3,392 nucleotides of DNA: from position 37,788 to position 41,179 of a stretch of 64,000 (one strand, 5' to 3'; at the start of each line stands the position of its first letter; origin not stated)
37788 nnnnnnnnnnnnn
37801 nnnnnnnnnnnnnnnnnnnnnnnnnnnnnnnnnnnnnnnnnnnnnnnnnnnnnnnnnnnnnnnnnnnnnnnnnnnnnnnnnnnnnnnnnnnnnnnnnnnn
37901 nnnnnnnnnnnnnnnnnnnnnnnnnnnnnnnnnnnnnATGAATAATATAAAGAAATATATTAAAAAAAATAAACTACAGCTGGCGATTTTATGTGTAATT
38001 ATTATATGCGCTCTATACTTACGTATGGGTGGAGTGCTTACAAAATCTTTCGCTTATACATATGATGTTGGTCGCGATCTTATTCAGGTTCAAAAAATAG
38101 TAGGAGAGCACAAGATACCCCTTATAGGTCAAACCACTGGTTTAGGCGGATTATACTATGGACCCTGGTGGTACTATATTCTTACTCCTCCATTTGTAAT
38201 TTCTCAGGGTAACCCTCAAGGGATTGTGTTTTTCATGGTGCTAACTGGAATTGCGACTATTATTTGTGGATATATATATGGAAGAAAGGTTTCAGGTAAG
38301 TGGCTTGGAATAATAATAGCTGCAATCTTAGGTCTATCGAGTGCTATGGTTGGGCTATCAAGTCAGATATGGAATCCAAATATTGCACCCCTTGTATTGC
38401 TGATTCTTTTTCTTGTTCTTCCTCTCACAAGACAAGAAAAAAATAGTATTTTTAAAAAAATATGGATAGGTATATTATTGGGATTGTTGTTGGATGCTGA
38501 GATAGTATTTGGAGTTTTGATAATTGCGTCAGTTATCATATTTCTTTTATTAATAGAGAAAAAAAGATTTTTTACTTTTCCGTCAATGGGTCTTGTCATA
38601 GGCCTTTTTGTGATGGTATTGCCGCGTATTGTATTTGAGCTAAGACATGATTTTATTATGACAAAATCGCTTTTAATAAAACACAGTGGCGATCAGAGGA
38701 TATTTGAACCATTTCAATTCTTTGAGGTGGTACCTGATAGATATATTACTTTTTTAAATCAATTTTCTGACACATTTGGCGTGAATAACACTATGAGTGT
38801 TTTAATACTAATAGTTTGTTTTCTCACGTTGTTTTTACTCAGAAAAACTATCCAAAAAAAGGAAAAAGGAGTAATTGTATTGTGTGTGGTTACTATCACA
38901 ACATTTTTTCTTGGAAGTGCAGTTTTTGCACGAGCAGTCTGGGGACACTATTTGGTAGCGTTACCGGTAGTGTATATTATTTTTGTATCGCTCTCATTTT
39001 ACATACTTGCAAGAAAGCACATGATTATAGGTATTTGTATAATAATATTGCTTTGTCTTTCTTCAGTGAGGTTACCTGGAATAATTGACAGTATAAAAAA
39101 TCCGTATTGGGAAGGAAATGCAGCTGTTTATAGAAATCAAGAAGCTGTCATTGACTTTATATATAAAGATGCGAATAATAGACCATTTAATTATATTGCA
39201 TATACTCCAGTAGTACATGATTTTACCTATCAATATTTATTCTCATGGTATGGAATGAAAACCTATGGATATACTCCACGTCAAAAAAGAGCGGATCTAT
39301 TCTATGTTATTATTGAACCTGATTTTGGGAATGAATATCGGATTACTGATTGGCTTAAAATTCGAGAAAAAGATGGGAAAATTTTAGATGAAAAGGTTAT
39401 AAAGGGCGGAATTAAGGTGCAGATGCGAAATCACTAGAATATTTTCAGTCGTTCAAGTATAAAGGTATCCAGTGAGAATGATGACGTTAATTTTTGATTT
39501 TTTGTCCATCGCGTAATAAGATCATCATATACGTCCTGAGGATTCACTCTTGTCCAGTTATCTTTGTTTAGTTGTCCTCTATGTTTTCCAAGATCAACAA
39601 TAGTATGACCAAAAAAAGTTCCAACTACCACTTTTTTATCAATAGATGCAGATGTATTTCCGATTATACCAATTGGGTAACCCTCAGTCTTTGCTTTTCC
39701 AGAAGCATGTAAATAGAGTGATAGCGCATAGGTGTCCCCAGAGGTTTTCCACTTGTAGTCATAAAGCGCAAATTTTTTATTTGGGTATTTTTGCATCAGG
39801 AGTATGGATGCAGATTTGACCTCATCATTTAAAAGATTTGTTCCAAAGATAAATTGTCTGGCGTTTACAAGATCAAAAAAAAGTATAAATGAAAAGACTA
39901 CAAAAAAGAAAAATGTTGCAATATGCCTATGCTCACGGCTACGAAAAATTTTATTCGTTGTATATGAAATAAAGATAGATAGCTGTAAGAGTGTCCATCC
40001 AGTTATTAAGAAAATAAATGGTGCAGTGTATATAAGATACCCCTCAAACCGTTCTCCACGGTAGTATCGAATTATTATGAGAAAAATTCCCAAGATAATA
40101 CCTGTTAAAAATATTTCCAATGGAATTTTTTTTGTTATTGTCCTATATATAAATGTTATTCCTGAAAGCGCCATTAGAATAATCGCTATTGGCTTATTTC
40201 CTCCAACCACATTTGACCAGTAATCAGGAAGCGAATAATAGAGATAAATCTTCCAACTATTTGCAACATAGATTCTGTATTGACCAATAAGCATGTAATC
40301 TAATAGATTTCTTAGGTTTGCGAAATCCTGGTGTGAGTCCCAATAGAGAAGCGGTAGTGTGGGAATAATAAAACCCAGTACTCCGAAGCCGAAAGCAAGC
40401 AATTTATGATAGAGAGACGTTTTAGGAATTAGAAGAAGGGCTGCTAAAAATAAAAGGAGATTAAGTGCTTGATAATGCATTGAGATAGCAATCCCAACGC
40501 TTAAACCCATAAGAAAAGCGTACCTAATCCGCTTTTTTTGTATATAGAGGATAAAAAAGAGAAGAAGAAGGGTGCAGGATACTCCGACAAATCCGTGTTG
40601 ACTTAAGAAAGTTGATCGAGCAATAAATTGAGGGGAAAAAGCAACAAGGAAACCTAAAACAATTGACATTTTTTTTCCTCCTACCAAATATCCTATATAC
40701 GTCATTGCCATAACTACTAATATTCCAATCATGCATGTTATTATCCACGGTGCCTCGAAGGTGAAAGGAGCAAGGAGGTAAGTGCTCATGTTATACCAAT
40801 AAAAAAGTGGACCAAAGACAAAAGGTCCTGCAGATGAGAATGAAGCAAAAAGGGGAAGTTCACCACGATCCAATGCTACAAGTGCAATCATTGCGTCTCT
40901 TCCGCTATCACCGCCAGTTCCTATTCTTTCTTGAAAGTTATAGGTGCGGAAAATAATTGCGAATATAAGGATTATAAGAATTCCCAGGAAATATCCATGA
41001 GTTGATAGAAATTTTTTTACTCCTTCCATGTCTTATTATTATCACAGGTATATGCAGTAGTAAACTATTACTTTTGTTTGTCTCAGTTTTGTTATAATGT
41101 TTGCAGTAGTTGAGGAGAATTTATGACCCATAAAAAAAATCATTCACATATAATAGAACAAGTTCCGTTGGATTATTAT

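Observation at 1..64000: A 64-kb co-directional super-locus of ~24 GT-C membrane glycosyltransferases from at least 8 families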

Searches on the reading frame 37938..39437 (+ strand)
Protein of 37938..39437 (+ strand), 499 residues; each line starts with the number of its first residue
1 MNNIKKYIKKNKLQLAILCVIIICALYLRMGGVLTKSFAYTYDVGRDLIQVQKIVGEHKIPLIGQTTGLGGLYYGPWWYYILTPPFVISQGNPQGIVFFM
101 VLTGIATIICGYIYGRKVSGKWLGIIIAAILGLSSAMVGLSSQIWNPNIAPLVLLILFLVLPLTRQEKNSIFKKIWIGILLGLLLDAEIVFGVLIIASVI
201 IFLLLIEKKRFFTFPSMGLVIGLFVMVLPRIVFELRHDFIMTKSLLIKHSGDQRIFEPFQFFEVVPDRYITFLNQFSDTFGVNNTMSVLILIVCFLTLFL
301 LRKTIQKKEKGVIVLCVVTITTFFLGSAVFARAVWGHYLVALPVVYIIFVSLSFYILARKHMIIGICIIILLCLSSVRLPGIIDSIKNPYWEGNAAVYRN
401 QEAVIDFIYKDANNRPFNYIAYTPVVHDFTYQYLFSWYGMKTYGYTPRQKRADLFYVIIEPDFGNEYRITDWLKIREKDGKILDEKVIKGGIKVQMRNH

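Call 7: search_protein_families(library=pfam, max_evalue=0.01, proteins=[window:37938-39437:+])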
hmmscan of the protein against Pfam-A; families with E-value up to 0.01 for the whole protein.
window:37938-39437:+ (499 aa): 1 family
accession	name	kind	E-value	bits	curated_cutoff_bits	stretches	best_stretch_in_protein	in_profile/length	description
PF13231.12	PMT_2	-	6e-05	23.7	26.1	1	76-227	4-154/160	Dolichyl-phosphate-mannose-protein mannosyltransferase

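Call 18: search_protein_families(library=ncbifam, max_evalue=0.1, proteins=[window:37938-39437:+])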
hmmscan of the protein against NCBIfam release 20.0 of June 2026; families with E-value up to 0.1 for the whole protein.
window:37938-39437:+ (499 aa): 0 families

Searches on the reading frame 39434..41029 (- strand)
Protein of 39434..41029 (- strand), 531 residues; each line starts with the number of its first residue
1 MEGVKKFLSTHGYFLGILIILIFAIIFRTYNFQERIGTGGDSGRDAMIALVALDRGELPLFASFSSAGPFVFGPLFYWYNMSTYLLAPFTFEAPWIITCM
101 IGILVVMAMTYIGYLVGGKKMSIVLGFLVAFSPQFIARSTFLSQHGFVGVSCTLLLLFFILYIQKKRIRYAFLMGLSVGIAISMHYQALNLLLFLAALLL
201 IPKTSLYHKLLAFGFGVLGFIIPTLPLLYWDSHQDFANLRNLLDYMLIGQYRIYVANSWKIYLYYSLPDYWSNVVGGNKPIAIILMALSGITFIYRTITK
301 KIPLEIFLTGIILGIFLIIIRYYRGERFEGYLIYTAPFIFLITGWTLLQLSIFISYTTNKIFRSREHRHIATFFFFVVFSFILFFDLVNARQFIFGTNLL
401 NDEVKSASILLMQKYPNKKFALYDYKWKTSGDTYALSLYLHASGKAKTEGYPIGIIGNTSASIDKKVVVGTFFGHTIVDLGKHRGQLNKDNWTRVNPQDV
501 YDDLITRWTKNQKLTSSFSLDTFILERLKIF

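Call 7: search_protein_families(library=pfam, max_evalue=0.01, proteins=[window:39434-41029:-])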
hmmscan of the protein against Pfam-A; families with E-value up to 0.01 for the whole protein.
window:39434-41029:- (531 aa): 1 family
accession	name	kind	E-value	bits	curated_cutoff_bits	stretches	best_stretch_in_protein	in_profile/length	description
PF13231.12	PMT_2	-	6.4e-05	23.6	26.1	1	74-230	4-160/160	Dolichyl-phosphate-mannose-protein mannosyltransferase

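Call 18: search_protein_families(library=ncbifam, max_evalue=0.1, proteins=[window:39434-41029:-])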
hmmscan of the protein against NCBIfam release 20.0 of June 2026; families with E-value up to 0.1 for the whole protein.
window:39434-41029:- (531 aa): 2 families
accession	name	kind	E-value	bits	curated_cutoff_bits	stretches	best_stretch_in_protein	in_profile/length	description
TIGR03663.1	TIGR03663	subfamily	6.3e-10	38.6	126.25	1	17-201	4-180/435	flippase activity-associated protein Agl23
NF006518.0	PRK08965.1-2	equivalog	0.0014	18.5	159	1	188-257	14-80/166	Na+/H+ antiporter subunit E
